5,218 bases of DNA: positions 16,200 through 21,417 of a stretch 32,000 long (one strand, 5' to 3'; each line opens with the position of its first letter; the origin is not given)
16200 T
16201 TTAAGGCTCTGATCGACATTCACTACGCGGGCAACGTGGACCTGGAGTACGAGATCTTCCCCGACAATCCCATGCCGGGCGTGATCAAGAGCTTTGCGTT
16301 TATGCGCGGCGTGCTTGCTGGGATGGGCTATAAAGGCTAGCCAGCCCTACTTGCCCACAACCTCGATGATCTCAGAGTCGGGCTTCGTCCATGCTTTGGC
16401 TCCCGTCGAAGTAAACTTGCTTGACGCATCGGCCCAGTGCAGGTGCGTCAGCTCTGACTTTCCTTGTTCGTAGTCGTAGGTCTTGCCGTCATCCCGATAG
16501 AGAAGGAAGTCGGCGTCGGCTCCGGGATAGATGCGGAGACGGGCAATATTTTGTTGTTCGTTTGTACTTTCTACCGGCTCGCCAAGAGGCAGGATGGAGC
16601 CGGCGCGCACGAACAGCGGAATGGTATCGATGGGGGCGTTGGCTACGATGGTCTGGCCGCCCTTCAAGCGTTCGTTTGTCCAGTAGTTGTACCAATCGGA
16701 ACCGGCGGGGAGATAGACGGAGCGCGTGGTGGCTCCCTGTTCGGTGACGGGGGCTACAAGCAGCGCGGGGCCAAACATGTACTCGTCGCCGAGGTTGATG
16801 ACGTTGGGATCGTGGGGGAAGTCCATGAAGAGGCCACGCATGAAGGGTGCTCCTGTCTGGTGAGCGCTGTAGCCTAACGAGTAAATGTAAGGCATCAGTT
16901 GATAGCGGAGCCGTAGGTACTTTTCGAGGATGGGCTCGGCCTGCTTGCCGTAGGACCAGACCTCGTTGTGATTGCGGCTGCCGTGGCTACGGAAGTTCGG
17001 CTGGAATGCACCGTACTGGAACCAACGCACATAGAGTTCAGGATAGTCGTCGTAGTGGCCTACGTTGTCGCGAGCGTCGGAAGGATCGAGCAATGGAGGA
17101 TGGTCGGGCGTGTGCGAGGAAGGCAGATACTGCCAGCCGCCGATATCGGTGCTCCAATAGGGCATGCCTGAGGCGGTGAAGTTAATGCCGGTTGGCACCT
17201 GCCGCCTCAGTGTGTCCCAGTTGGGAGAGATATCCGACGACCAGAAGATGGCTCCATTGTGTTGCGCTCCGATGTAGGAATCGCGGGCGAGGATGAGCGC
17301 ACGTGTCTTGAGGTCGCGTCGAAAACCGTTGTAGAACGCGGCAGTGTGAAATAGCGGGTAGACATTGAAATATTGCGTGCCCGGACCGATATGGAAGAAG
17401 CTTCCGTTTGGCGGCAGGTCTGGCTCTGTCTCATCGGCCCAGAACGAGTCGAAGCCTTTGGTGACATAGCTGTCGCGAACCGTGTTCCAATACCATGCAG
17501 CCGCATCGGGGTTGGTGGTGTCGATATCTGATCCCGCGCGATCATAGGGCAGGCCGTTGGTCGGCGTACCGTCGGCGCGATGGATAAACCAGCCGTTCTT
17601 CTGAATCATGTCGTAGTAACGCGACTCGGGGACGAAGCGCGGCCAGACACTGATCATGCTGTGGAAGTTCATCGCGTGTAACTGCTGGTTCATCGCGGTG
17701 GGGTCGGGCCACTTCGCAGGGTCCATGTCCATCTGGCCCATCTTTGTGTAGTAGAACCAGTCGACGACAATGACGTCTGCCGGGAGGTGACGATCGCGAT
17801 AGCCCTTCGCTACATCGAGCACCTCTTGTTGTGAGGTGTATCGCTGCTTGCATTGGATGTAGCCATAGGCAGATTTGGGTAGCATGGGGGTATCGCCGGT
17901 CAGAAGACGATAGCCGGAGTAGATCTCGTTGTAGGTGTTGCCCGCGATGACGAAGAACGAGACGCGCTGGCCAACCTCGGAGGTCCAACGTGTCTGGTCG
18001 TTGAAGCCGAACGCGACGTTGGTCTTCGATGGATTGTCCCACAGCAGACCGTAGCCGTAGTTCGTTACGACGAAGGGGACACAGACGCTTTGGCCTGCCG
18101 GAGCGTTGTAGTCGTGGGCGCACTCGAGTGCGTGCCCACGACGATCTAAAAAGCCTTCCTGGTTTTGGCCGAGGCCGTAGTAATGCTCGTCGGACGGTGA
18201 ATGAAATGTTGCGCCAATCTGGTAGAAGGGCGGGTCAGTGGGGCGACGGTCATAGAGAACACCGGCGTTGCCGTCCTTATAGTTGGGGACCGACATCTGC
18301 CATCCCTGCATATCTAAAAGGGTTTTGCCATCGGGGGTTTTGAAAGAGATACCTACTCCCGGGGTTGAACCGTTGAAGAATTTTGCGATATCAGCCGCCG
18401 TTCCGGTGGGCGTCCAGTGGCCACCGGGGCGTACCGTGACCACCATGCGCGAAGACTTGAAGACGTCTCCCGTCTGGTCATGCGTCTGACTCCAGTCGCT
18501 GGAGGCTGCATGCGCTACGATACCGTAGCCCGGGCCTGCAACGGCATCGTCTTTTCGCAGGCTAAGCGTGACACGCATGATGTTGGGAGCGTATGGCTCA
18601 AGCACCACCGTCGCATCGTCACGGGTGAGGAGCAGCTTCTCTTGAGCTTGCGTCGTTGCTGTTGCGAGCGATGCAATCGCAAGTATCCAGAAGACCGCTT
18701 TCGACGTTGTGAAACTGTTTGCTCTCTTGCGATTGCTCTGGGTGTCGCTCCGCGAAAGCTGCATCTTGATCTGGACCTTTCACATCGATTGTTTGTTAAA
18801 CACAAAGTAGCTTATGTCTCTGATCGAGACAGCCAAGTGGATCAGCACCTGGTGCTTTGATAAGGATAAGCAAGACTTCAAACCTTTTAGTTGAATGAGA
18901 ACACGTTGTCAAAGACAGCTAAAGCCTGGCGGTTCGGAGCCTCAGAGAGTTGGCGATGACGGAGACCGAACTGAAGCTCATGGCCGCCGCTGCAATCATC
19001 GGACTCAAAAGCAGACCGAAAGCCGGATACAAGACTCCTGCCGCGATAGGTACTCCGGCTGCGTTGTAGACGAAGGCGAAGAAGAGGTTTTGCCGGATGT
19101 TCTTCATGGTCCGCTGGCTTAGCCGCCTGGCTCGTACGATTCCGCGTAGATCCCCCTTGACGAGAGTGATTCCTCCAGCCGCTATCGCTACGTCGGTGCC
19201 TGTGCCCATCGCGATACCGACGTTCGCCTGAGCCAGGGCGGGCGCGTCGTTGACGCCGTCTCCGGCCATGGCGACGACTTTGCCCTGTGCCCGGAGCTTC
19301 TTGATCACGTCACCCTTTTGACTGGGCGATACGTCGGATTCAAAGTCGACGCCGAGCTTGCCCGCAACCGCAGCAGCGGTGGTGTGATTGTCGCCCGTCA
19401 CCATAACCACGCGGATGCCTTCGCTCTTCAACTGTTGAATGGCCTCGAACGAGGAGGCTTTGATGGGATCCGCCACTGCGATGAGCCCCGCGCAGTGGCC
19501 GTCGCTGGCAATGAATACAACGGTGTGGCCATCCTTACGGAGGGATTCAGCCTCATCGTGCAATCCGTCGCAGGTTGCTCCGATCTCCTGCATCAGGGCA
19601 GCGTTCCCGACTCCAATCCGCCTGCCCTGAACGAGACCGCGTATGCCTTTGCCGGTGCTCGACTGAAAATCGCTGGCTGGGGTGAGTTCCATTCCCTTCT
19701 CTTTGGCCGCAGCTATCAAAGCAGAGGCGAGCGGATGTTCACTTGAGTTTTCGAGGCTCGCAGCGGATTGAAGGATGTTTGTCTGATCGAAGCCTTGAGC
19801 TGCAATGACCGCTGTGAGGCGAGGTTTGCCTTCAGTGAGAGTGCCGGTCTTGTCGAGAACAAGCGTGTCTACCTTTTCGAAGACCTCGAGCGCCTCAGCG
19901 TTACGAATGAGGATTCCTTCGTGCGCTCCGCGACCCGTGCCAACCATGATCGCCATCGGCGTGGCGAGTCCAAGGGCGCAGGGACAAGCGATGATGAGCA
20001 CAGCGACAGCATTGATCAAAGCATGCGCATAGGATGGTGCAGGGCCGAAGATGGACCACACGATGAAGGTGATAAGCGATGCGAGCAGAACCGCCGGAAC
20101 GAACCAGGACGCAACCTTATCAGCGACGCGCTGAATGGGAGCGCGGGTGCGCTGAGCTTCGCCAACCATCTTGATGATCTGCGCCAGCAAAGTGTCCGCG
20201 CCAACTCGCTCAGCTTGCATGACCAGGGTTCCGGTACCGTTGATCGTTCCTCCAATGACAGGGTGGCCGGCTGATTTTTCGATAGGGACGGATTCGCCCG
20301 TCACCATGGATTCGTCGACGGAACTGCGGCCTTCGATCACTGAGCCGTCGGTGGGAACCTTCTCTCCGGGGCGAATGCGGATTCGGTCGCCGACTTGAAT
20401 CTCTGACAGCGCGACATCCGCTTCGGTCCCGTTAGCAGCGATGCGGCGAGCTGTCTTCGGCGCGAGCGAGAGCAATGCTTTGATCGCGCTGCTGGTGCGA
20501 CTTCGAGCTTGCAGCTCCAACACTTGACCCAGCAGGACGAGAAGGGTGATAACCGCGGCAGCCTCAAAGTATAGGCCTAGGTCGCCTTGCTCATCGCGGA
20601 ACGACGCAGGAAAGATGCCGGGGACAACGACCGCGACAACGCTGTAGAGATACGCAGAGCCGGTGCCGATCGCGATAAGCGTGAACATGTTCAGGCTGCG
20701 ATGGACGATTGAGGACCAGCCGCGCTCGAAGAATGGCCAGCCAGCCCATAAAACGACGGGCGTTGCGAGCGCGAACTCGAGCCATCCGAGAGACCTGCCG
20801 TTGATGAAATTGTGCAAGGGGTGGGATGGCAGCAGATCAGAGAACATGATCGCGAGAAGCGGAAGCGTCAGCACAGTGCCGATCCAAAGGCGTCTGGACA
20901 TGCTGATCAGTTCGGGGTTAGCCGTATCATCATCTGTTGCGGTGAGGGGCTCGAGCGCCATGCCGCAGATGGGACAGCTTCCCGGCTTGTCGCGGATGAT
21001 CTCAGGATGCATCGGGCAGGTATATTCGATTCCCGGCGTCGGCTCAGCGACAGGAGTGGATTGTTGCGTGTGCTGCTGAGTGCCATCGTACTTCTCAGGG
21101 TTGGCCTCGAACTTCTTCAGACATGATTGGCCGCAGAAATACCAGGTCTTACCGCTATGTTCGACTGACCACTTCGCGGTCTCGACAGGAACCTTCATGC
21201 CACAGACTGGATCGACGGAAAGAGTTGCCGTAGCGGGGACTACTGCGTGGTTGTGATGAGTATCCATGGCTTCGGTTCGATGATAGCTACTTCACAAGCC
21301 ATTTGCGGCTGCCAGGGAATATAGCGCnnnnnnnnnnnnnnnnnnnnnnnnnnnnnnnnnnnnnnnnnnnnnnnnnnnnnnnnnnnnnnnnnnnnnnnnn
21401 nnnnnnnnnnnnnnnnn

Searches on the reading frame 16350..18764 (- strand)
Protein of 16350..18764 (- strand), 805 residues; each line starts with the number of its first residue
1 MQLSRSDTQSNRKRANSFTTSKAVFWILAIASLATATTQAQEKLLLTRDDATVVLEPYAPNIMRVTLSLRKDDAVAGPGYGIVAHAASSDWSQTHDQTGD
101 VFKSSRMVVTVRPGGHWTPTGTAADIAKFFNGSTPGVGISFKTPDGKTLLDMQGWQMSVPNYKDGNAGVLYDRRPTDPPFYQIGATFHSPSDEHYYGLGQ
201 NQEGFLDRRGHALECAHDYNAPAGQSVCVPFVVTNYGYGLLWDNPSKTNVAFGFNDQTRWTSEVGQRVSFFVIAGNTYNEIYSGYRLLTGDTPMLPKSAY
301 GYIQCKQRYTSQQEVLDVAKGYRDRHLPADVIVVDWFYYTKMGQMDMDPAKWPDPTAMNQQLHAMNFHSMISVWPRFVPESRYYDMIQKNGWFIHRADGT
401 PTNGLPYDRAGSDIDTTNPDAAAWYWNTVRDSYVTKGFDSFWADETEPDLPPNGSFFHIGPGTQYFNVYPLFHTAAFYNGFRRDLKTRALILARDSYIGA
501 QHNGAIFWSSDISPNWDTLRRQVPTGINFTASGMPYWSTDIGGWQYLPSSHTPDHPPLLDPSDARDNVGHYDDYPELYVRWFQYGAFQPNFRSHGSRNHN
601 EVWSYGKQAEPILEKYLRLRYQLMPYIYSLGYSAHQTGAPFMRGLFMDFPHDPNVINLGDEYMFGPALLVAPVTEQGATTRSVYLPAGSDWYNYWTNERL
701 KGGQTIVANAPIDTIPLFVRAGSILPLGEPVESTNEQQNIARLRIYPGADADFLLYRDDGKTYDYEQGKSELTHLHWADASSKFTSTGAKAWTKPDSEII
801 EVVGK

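Call 55: search_protein_families(library=pfam, proteins=[window:16350-18764:-], max_evalue=0.001)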
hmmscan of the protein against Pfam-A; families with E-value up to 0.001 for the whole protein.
window:16350-18764:- (805 aa): 4 families
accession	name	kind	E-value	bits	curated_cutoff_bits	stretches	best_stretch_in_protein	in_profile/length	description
PF01055.32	Glyco_hydro_31_2nd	-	2.6e-89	300.3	23.5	1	292-630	1-328/328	Glycosyl hydrolases family 31 TIM-barrel domain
PF21365.3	Glyco_hydro_31_3rd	-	5.1e-33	113.8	24.4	1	638-725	1-87/87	Glycosyl hydrolase family 31 C-terminal domain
PF13802.12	Gal_mutarotas_2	-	2e-12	48.2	27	1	55-250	4-183/184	Glycosyl hydrolase 31 N-terminal galactose mutarotase-like domain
PF17137.9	DUF5110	-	2e-10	41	27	1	742-786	3-48/71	Domain of unknown function (DUF5110)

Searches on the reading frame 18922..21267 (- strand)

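Call 55: search_protein_families(library=pfam, proteins=[window:18922-21267:-], max_evalue=0.001)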
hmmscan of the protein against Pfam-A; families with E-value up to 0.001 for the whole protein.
window:18922-21267:- (782 aa): 5 families
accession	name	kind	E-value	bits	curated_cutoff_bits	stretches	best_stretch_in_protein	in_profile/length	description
PF00122.25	E1-E2_ATPase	-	6.1e-60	202.3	28.1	1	267-449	1-180/181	E1-E2 ATPase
PF00702.32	Hydrolase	-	2.6e-36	126.2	26.4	1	466-682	1-191/191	haloacid dehalogenase-like hydrolase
PF19335.5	HMBD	-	4.8e-15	55.7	23.6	1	82-107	2-27/28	Heavy metal binding domain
PF04945.19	YHS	-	1.7e-14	54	30.3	1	18-61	2-44/47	YHS domain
PF08282.18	Hydrolase_3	-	7.2e-08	32.9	20.9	0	654-697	195-238/255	haloacid dehalogenase-like hydrolase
